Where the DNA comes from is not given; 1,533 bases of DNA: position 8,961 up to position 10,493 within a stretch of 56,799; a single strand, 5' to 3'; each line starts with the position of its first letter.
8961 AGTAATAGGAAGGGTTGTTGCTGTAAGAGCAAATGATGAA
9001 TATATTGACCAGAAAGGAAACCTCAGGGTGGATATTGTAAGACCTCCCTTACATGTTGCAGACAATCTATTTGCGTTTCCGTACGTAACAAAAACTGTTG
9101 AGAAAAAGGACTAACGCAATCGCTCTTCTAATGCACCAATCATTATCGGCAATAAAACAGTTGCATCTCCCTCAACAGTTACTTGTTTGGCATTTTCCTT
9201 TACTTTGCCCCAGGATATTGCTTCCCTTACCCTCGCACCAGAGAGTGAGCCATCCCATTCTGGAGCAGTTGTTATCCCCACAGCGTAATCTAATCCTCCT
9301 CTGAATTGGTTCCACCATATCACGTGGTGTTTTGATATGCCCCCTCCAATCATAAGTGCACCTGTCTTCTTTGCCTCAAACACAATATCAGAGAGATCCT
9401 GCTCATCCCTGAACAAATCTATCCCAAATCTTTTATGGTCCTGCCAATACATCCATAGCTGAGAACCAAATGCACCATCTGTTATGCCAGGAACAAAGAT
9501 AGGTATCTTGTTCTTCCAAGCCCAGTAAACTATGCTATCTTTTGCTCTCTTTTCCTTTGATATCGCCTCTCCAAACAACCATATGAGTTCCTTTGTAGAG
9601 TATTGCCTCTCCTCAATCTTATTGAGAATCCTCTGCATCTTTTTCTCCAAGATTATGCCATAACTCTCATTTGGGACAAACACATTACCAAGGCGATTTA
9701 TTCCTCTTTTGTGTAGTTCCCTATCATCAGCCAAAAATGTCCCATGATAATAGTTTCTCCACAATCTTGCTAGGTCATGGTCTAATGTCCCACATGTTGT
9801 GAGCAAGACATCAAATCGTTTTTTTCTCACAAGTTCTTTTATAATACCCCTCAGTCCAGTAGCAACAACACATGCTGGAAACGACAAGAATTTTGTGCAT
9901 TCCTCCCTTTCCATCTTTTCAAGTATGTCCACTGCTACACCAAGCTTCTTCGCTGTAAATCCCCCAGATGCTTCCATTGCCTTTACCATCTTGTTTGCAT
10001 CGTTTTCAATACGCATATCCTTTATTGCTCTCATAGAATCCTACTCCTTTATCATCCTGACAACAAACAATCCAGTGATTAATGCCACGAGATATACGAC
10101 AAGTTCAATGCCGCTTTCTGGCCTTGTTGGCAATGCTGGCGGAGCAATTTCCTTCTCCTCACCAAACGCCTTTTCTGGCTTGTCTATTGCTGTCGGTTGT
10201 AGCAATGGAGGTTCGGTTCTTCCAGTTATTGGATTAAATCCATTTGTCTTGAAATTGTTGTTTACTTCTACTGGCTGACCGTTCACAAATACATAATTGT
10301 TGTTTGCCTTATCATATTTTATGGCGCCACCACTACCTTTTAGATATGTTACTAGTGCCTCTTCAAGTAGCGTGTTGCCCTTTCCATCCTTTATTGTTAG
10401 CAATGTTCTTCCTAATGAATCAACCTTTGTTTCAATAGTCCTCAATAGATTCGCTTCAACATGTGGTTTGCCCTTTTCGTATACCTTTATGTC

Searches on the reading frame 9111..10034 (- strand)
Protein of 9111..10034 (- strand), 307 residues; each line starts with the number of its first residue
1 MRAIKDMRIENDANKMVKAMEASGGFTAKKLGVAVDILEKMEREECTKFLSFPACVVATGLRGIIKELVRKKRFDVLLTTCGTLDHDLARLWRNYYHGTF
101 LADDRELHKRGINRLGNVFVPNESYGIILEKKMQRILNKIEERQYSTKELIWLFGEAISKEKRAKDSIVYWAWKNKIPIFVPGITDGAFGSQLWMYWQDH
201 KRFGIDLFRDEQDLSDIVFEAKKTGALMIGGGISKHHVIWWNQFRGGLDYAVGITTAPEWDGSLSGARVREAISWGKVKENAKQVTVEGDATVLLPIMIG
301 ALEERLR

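Call 4: search_protein_families(library=pfam, proteins=[window:9111-10034:-], max_evalue=0.01)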
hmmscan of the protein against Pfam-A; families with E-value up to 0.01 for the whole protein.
window:9111-10034:- (307 aa): 1 family
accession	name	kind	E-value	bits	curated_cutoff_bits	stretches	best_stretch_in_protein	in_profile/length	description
PF01916.23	DS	-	1.4e-108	363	27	1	16-300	2-286/288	Deoxyhypusine synthase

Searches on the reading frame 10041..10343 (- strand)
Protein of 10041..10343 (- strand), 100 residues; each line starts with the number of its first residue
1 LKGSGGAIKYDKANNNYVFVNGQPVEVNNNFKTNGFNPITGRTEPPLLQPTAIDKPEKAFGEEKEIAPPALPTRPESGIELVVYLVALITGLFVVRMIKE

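Call 90: search_protein_families(library=ncbifam, proteins=[window:10041-10343:-], max_evalue=1)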
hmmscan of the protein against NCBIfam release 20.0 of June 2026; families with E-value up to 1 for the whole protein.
window:10041-10343:- (100 aa): 0 families
